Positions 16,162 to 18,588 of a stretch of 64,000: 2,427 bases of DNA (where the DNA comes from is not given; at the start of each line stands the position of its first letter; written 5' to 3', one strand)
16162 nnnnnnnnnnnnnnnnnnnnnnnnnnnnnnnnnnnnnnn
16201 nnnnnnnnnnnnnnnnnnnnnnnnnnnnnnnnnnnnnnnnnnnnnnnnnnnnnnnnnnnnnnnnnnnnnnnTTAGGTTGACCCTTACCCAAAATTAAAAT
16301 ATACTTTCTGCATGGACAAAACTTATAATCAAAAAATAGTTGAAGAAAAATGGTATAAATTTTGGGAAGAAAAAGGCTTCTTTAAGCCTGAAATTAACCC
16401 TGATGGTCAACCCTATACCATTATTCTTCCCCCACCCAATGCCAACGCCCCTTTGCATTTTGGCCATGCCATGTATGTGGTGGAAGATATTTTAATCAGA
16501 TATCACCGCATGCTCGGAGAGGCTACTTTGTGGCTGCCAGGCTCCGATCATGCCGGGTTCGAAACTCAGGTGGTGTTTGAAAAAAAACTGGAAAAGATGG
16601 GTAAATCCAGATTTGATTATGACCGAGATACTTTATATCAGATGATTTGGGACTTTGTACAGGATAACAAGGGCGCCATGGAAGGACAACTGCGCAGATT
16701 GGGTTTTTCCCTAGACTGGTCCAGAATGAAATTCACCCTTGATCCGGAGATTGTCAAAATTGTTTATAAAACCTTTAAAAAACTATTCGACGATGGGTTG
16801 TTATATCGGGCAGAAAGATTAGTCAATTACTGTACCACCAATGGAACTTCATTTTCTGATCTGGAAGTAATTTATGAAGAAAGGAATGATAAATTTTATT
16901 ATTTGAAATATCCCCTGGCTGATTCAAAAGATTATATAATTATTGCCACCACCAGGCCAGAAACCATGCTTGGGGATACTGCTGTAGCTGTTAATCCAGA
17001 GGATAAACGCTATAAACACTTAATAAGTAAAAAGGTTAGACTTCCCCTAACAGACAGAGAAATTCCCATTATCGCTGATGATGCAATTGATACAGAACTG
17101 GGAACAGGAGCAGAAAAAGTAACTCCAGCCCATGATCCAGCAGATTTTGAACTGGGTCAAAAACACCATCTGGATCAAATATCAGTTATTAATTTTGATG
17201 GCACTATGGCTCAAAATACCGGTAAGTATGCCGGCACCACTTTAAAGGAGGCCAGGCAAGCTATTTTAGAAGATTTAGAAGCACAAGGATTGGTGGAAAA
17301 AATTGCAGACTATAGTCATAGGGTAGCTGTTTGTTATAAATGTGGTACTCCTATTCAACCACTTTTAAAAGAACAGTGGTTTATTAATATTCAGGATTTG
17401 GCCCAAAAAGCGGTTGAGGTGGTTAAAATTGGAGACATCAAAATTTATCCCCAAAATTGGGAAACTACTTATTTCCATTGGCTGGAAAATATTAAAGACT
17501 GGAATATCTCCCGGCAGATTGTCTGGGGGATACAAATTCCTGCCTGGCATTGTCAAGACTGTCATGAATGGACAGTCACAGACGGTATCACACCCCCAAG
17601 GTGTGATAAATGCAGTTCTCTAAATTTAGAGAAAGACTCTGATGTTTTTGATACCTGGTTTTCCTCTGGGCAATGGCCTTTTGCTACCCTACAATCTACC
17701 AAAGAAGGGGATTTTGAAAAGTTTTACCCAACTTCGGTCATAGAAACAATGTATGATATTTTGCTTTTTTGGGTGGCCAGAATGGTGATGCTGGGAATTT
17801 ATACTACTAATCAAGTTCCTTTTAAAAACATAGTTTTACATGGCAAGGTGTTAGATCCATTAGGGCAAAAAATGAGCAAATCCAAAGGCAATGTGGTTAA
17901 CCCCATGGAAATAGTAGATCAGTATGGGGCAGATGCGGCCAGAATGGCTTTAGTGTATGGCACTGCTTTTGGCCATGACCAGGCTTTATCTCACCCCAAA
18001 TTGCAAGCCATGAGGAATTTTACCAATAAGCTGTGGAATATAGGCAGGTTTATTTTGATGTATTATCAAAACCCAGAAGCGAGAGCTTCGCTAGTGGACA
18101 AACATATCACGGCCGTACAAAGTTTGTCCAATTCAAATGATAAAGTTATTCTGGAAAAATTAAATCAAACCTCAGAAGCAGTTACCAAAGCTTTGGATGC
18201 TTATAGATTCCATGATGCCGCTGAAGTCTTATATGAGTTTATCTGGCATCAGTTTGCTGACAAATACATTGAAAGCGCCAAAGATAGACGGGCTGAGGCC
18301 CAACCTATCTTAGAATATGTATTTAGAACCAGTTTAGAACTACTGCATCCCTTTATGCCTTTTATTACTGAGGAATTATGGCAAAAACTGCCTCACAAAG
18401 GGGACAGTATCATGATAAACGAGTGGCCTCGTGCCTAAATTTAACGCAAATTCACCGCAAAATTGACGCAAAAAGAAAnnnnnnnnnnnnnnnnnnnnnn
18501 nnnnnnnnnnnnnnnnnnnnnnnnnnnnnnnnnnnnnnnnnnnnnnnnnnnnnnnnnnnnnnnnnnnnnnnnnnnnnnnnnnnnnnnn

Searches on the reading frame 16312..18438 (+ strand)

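Call 68: search_protein_families(library=pfam, proteins=[window:16312-18438:+], max_evalue=0.0001)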
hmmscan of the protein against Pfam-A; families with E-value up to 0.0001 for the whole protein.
window:16312-18438:+ (708 aa): 4 families
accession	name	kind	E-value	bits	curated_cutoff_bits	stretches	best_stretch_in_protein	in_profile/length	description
PF00133.28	tRNA-synt_1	-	6e-118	394.6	22.7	1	13-558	1-412/414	tRNA synthetases class I (I, L, M and V)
PF08264.19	Anticodon_1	-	3.2e-32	111.9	25.1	1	610-706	1-105/148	Anticodon-binding domain of tRNA ligase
PF09334.17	tRNA-synt_1g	-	9.7e-20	71.1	20.1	2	500-569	307-376/391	tRNA synthetases class I (M)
PF13603.12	tRNA-synt_1_2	-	8.9e-10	38.8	25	1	241-300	88-147/185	Leucyl-tRNA synthetase, editing domain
